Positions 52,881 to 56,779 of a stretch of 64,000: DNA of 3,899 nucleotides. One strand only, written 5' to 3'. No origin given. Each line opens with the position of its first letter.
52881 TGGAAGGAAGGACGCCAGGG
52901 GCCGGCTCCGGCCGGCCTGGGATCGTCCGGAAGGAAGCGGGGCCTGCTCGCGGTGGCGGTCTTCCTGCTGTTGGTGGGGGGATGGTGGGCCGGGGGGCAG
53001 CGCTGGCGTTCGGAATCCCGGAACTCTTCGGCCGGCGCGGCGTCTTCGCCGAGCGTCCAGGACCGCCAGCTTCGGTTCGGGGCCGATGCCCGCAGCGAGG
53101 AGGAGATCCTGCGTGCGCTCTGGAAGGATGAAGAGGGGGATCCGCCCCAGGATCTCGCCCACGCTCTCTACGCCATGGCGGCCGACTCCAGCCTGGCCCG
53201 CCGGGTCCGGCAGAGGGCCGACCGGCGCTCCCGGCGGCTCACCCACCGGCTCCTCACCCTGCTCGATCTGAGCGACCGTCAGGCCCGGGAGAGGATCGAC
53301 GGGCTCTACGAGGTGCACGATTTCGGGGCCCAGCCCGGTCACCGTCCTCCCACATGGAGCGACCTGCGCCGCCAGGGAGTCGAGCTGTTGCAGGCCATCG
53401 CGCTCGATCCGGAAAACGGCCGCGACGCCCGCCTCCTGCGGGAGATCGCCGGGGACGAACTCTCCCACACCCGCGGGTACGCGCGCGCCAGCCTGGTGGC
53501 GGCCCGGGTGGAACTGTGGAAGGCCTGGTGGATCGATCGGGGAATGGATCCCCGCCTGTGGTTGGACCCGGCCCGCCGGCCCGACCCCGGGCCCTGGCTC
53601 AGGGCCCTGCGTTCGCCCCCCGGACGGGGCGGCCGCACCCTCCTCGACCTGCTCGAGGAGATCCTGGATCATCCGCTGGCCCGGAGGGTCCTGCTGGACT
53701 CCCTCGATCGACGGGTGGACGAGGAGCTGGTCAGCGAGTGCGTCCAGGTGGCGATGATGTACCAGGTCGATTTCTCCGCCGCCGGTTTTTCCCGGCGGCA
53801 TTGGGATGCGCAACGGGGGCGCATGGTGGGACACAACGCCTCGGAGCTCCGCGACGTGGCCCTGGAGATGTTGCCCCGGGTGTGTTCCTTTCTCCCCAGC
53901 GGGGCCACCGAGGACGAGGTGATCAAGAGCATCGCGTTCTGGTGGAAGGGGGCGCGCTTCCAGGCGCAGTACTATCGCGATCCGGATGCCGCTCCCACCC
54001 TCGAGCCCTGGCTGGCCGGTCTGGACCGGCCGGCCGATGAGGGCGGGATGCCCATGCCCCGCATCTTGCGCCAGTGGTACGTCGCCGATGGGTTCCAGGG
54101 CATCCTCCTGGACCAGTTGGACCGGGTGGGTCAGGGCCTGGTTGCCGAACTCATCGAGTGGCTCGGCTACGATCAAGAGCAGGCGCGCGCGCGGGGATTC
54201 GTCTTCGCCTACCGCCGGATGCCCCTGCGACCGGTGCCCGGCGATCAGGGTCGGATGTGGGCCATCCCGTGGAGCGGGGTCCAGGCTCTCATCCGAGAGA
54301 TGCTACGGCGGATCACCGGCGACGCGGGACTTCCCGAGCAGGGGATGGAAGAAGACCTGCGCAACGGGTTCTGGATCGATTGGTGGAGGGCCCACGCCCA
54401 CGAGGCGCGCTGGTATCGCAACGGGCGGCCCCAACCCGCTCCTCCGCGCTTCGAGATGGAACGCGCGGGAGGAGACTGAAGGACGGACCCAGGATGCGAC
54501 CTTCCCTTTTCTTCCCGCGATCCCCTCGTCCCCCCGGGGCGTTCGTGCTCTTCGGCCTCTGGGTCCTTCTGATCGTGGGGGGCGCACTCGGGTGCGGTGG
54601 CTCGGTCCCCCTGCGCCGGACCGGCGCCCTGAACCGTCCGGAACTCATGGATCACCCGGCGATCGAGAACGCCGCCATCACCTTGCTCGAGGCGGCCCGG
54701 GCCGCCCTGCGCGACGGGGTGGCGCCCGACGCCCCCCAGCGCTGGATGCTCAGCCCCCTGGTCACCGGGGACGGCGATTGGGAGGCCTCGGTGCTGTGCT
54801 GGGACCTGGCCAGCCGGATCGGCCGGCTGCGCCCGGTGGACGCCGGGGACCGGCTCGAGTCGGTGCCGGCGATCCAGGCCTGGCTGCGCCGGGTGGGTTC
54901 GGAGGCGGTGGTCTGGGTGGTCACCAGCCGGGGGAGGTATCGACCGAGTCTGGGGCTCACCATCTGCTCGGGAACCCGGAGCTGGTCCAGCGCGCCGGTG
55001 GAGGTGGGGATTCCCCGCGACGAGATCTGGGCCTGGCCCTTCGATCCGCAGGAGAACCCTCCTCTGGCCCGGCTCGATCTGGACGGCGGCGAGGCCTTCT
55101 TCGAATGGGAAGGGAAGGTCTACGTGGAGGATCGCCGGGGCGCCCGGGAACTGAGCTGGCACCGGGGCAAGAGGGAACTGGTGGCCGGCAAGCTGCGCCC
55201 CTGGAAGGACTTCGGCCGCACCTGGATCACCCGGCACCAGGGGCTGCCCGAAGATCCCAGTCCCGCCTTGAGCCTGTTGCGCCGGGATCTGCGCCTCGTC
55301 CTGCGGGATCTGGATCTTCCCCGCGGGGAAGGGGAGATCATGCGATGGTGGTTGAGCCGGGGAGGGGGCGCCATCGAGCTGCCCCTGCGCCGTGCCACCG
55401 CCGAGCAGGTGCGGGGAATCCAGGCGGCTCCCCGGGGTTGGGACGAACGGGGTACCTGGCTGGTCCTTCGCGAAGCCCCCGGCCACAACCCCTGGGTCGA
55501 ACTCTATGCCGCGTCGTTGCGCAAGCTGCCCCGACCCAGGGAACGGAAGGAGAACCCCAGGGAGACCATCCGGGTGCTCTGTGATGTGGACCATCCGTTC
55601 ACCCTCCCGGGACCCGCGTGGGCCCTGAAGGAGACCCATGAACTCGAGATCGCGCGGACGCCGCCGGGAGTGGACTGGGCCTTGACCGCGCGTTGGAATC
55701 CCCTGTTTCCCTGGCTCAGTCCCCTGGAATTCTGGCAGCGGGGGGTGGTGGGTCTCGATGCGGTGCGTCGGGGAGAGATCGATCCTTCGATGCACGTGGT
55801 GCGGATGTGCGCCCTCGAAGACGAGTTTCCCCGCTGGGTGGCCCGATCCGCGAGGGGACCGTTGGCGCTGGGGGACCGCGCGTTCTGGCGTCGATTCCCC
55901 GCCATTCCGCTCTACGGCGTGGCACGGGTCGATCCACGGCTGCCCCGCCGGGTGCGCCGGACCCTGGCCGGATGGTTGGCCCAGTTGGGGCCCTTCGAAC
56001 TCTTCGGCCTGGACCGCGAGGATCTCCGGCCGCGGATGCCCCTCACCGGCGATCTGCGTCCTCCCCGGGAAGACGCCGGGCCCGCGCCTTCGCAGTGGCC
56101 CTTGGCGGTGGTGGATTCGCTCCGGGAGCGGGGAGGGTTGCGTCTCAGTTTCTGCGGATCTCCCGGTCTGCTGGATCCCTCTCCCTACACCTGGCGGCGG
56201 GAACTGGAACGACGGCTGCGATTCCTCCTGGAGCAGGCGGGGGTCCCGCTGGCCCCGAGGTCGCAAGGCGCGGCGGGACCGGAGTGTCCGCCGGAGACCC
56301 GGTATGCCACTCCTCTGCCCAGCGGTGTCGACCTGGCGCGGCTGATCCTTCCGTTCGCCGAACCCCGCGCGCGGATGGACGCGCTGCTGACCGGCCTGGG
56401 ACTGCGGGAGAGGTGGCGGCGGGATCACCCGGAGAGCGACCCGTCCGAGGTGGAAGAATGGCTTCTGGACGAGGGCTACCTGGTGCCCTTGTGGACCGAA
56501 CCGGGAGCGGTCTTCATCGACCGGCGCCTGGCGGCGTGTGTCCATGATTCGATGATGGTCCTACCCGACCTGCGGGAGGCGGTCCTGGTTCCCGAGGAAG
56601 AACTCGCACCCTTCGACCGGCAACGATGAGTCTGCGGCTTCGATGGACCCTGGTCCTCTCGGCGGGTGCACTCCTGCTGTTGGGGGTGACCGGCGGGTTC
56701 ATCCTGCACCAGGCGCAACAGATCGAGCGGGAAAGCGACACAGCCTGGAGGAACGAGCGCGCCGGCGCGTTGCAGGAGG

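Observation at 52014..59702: Coupled four-gene operon: GT2 glycosyltransferase fused to an unknown periplasmic domain, an unknown lipoprotein, and an NtrB/NtrC-type sigma-54 two-component system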

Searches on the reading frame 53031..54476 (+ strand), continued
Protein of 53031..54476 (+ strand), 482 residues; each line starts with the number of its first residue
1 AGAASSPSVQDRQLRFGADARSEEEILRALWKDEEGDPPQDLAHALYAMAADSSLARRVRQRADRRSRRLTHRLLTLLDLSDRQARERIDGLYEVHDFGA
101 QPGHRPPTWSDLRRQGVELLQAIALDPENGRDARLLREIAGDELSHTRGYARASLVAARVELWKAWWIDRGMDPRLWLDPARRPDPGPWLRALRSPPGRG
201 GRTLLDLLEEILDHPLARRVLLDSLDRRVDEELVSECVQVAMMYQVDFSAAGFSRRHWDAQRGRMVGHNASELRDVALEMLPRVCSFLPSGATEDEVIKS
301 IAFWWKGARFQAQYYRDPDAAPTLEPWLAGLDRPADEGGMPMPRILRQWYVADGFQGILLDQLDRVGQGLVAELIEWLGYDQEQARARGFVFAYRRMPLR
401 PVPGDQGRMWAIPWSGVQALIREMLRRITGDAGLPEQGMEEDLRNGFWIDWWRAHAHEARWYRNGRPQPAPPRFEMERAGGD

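Call 54: predict_structure(alignment_id=A6)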
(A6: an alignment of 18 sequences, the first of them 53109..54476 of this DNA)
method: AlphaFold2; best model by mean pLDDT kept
length: 456 residues; sequences in the alignment: 18
mean_pLDDT: 91.0   pTM: 0.83
mean pLDDT of the five models: 91.0, 90.8, 90.8, 89.9, 88.0
residues with pLDDT >= 90: 346; 70-90: 96; 50-70: 11; < 50: 3
segments of 3 or more residues with pLDDT < 50: 454-456
pLDDT, mean of each block of 10 residues (from residue 1): 87 92 93 93 95 93 90 85 95 95 92 91 87 95 95 93 94 91 94 96 95 94 94 90 95 95 90 93 94 91 90 94 91 87 94 96 94 79 94 96 90 90 94 90 65 48
secondary structure, 60 per line:
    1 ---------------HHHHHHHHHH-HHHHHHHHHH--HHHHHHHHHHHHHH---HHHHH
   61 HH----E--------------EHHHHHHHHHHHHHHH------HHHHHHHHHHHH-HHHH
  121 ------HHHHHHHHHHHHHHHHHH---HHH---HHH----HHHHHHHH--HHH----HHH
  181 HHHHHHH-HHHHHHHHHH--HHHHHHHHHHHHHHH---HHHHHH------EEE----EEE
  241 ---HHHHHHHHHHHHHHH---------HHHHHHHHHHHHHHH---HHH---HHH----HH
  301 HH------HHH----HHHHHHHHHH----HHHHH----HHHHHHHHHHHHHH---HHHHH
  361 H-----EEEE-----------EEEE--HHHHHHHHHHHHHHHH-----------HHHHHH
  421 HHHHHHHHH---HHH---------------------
elements in order: H16-25 H27-36 H39-52 H56-62 H83-97 H104-115 H117-120 H127-144 H161-168 H178-187 H189-198 H201-215 H219-224 E231-233 E238-240 H244-258 H268-282 H299-302 H316-325 H330-334 H339-352 H356-361 E367-370 E382-385 H388-403 H415-429
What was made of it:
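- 52014..54479 (+): g1, 821 aa: cytoplasmic GT2 (GT-A) domain (residues 1-~302, 52014-52919), one TM helix (residues 310-328, 52941-52997), variable linker, and periplasmic orphan domain X (residues 366-821, 53109-54476). AF2 model of X: pLDDT 91, pTM 0.83 (call 54).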

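Call 72: find_encoding_contigs(protein=P0006, flank=10000, max_places=2)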
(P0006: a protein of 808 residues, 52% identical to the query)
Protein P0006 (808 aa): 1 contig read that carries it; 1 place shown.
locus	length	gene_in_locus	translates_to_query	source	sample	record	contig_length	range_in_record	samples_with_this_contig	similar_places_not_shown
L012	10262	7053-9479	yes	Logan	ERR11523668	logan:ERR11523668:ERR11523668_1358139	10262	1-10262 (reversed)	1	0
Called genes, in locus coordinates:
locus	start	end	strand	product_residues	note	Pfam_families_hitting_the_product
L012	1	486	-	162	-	?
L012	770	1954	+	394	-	-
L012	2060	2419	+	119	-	PF14489:QueF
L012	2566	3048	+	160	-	PF12802:MarR_2, PF01047:MarR, PF13463:HTH_27 (weak)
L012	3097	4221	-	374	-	PF13439:Glyco_transf_4, PF13579:Glyco_trans_4_4 (weak), PF00534:Glycos_transf_1, PF13692:Glyco_trans_1_4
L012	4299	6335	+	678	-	PF06580:His_kinase (weak), PF02518:HATPase_c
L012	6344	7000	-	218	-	PF07920:DUF1684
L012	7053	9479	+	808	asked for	PF00535:Glycos_transf_2, PF13641:Glyco_tranf_2_3, PF13506:Glyco_transf_21 (weak), PF13632:Glyco_trans_2_3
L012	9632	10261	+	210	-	?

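Call 83: search_protein_families(library=pfam, proteins=[L004:17251-18783:+, L004:18859-20211:+, L004:14361-15839:+, L004:13696-14448:+, L004:15846-17189:+, L004:7795-8799:+, L004:7990-8724:-, L004:5541-7880:+], max_evalue=0.001)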
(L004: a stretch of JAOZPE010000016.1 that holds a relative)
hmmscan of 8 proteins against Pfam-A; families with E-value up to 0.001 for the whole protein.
L004:17251-18783:+ (510 aa): 0 families

L004:18859-20211:+ (450 aa): 0 families

L004:14361-15839:+ (492 aa): 3 families
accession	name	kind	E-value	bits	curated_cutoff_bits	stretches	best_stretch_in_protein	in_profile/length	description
PF02518.31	HATPase_c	-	6e-15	56.1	26.4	1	412-487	36-109/111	Histidine kinase-, DNA gyrase B-, and HSP90-like ATPase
PF00512.31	HisKA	-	6.6e-11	42.6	26.9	1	219-277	5-64/66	His Kinase A (phospho-acceptor) domain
PF13492.12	GAF_3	-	3.3e-05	24.7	27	1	65-195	2-129/129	GAF domain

L004:13696-14448:+ (250 aa): 0 families

L004:15846-17189:+ (447 aa): 1 family
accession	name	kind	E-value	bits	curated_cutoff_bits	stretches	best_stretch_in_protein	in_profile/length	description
PF00375.23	SDF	-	1.4e-119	400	27.9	1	41-434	1-386/387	Sodium:dicarboxylate symporter family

L004:7795-8799:+ (334 aa): 0 families

L004:7990-8724:- (244 aa): 1 family
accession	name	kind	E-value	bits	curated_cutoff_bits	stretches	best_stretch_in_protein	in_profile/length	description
PF07920.16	DUF1684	-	7.3e-39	133.7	25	1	103-238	3-139/139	Protein of unknown function (DUF1684)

L004:5541-7880:+ (779 aa): 2 families
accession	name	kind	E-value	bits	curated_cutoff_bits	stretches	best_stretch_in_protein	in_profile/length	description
PF02518.31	HATPase_c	-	8.5e-11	42.7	26.4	1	677-775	6-110/111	Histidine kinase-, DNA gyrase B-, and HSP90-like ATPase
PF06580.19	His_kinase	-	5.4e-06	27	25.2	1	584-661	2-81/81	Histidine kinase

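Call 85: fold_search(model_id=the predicted structure, library=pdb)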
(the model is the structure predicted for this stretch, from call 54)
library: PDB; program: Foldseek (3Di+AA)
matches with E <= 10: 124; with E <= 0.001: 0
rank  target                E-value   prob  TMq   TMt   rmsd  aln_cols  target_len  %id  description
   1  2jkr_A                1.1e-01  0.51  0.24  0.20  14.2       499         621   11  AP2 CLATHRIN ADAPTOR CORE with Dileucine peptide RM(phosphoS)QIKRLLSE (released 2008-10-28)
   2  5hdt_A                3.2e-01  0.10  0.14  0.08  21.4       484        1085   15  Human cohesin regulator Pds5B bound to a Wapl peptide (released 2016-03-09)
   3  6wx9_A                4.3e-01  0.21  0.21  0.22  18.3       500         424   13  SOX2 bound to Importin-alpha 5 (released 2020-10-28)
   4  7rw8_A                4.5e-01  0.20  0.22  0.19  14.9       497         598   12  AP2 bound to heparin in the closed conformation (released 2022-03-30)
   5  4gmo                  4.5e-01  0.12  0.16  0.14  20.9       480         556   12  Crystal structure of Syo1 (released 2012-10-31)
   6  6qh6_A                4.8e-01  0.16  0.20  0.17  15.3       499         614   12  AP2 clathrin adaptor core with two cargo peptides in open+ conformation (released 2019-09-04)
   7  6owt_A                4.8e-01  0.12  0.17  0.14  17.2       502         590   11  Structure of SIVsmm Nef and SMM tetherin bound to the clathrin adaptor AP-2 complex (released 2019-09-25)
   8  6uri_A                5.7e-01  0.15  0.20  0.17  15.5       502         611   12  HIV-1 Nef in complex with the CD4 cytoplasmic domain and the AP2 clathrin adaptor complex (released 2020-07-29)
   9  7vdv_Q                6.2e-01  0.09  0.14  0.13  18.1       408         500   10  The overall structure of human chromatin remodeling PBAF-nucleosome complex (released 2022-05-18)
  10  6vae_A                6.5e-01  0.11  0.18  0.11  14.1       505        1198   10  Mono-ubiquitinated Fanconi Anemia ID complex bound to ICL DNA (released 2020-03-18)
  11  9ol5_A                7.8e-01  0.05  0.12  0.03  21.0       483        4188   14  Rabbit Ryanodine Receptor 1: Atorvastatin Bound Closed Conformation (released 2025-12-03)
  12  7oho_AAA              8.6e-01  0.18  0.26  0.22  15.5       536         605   12  Crystal structure of AP2 FCHO2 chimera (released 2022-06-01)
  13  7k1n_A                9.4e-01  0.12  0.20  0.04  19.5       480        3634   11  CryoEM structure of inactivated-form DNA-PK (Complex V) (released 2021-01-06)
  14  7rwc_A                1.1e+00  0.09  0.17  0.15  18.6       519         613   11  AP2 bound to the APA domain of SGIP and heparin; partial signal subtraction and symmetry expansion (released 2022-03-30)
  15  3gjx_A                1.2e+00  0.04  0.11  0.06  20.9       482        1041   10  Crystal Structure of the Nuclear Export Complex CRM1-Snurportin1-RanGTP (released 2009-05-26)
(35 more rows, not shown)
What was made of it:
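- On Any solved fold (domain X): Best Foldseek E is 0.11 with TM 0.24 (call 85).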

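Call 88: search_solved_structures(query=A4, max_evalue=10)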
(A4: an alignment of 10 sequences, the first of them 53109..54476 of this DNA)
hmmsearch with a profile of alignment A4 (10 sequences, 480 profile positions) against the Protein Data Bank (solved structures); distinct sequences matched with E-value up to 10: 3.
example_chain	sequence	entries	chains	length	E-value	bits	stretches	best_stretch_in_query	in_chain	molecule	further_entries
8g8i_A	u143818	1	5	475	0.39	12.3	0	328-382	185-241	C3HR3_9r_shift4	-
1u3m_A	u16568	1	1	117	0.4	12.3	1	283-318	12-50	prion-like protein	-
5z9a_A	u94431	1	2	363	0.7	11.5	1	303-345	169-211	Chorismate synthase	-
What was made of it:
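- On Any solved fold (domain X): The PDB profile search gave E >= 0.39 (call 88).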

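Call 89: search_protein_families(library=pfam, alignment_id=A4, max_evalue=1)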
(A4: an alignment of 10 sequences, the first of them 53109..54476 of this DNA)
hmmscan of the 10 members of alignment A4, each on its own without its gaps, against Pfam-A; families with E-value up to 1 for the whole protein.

A. member 1, window:53109-54476:+ (456 aa): 0 families

B. families by the number of members that match (of 10 scanned): 1 family
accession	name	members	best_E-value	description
PF00384.28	Molybdopterin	1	0.26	Molybdopterin oxidoreductase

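Call 100: list_cluster_members(proteins=[P0001, P0008, P0004, P0012])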
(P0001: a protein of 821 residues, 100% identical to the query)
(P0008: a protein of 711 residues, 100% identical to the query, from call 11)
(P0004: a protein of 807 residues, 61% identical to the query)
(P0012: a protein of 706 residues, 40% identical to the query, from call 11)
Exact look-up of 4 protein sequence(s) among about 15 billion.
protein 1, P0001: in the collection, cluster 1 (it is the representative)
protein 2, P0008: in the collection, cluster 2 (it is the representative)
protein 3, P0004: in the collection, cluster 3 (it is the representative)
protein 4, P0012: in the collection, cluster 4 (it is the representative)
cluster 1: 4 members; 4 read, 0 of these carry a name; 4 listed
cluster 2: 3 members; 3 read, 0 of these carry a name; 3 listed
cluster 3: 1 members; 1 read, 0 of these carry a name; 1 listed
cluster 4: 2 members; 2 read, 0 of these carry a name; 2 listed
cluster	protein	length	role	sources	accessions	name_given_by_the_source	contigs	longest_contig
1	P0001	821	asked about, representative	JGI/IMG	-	-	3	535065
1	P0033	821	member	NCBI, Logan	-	-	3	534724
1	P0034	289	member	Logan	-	-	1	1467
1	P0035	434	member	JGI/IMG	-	-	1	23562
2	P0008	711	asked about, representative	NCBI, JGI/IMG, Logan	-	-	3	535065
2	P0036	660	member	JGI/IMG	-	-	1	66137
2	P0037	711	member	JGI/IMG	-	-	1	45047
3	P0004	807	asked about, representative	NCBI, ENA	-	-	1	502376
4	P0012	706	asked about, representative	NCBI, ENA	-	-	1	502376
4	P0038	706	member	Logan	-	-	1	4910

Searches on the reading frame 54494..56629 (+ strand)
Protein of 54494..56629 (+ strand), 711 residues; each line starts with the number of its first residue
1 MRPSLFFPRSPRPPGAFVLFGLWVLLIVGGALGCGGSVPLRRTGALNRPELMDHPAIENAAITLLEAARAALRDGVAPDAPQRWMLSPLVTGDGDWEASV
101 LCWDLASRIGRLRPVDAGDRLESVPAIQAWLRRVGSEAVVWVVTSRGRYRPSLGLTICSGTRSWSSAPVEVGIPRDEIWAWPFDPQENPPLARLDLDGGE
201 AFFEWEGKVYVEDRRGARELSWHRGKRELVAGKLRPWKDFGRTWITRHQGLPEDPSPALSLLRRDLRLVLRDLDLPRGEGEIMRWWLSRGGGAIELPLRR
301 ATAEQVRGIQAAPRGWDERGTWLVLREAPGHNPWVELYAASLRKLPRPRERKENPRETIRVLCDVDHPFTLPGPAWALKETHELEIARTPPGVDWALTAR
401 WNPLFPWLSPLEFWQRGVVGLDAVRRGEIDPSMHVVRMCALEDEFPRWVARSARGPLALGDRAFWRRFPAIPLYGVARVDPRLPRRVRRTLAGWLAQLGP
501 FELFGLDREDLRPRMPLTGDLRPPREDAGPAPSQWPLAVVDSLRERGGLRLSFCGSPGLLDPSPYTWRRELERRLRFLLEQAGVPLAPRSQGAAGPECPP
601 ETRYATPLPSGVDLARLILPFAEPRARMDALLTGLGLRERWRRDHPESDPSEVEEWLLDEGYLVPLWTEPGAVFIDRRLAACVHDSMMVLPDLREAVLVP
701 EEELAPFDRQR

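Call 8: search_protein_families(library=pfam, proteins=[window:54494-56629:+], max_evalue=0.1)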
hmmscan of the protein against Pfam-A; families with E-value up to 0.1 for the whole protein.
window:54494-56629:+ (711 aa): 1 family
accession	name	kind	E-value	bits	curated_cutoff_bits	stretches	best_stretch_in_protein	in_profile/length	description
PF18016.8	SAM_3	-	0.083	13.3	22.6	0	645-661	7-23/65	SAM domain (Sterile alpha motif)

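Call 9: search_protein_families(library=ncbifam, proteins=[window:54494-56629:+], max_evalue=0.1)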
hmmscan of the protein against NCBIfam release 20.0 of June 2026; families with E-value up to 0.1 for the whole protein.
window:54494-56629:+ (711 aa): 0 families

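Call 11: find_homologous_proteins(query=window:54494-56626:+)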
Query window:54494-56626:+ (711 aa): 5 proteins with E <= 0.001 among 8000 candidates.
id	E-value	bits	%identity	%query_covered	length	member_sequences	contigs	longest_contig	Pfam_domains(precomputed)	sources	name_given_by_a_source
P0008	0.0e+0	1628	100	100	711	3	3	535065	-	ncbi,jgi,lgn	-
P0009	3.5e-244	831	57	96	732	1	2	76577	-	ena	-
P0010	7.5e-239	813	57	95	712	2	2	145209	-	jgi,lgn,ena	-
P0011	4.9e-148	513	42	94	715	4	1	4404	-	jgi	jgi:hypothetical protein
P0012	1.3e-136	475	40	97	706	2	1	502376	-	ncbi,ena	-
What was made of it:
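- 54494..56629 (+): g2, 711 aa: orphan lipoprotein (lipobox ALGC, Cys34). Only 5 clusters found among 5.8 billion sequences (call 11).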

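Call 32: predict_structure(alignment_id=A3)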
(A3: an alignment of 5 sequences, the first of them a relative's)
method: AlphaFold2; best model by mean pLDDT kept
length: 711 residues; sequences in the alignment: 5
mean_pLDDT: 46.3   pTM: 0.32
mean pLDDT of the five models: 46.3, 45.4, 44.0, 43.4, 42.8
residues with pLDDT >= 90: 24; 70-90: 111; 50-70: 145; < 50: 431
segments of 3 or more residues with pLDDT < 50: 1-17, 28-52, 90-93, 174-182, 242-305, 340-478, 496-533, 554-571, 589-610, 612-624, 626-628, 630-636, 653-711
pLDDT, mean of each block of 10 residues (from residue 1): 29 45 47 25 26 63 88 90 66 54 65 54 80 86 68 86 90 46 57 78 73 82 82 80 39 29 26 22 25 26 45 59 66 74 32 27 23 23 26 23 23 22 28 25 26 22 21 37 59 48 38 30 30 60 70 39 40 54 59 30 36 35 44 48 58 47 28 22 23 27 33 24
secondary structure, 60 per line:
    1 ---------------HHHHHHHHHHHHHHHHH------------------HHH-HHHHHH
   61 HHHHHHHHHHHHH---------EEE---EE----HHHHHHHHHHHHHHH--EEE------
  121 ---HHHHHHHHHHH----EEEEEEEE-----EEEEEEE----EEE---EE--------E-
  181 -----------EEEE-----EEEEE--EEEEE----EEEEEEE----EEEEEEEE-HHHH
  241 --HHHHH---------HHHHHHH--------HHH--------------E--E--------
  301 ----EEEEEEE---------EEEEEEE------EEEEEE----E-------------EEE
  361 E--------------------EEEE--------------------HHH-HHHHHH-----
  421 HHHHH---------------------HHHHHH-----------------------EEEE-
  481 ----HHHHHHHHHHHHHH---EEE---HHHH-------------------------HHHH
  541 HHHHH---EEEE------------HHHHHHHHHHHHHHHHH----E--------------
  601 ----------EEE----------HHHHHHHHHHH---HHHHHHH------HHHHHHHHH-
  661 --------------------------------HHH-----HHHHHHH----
elements in order (helices of 4 or more, strands of 3 or more residues): H16-32 H55-73 E83-85 H95-109 E112-114 H124-134 E139-146 E152-158 E163-165 E192-195 E201-205 E208-212 E217-223 E228-235 H237-240 H243-247 H257-263 E305-311 E321-327 E334-339 E358-361 E382-385 H410-415 H421-425 H447-452 E476-479 H485-498 E502-504 H508-511 H537-545 E549-552 H565-581 E611-613 H624-634 H638-644 H651-659 H701-707
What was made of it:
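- Tried and rejected: It is too poor (pLDDT 46) for whole-protein inference (call 32).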

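Call 65: search_solved_structures(query=A3, max_evalue=1)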
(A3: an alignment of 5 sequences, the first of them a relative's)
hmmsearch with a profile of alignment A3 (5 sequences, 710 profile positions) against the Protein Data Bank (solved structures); distinct sequences matched with E-value up to 1: 0.

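Call 73: find_encoding_contigs(protein=P0011, flank=10000, max_places=2)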
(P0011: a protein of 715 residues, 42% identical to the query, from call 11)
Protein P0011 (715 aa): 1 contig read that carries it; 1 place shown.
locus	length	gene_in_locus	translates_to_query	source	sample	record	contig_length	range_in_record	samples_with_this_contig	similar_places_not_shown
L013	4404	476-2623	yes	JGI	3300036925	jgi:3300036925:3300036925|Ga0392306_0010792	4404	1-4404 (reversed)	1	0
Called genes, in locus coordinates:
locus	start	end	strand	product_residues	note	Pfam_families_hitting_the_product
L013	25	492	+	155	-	-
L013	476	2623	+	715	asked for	-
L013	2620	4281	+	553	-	PF00672:HAMP, PF00512:HisKA (weak), PF02518:HATPase_c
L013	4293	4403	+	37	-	?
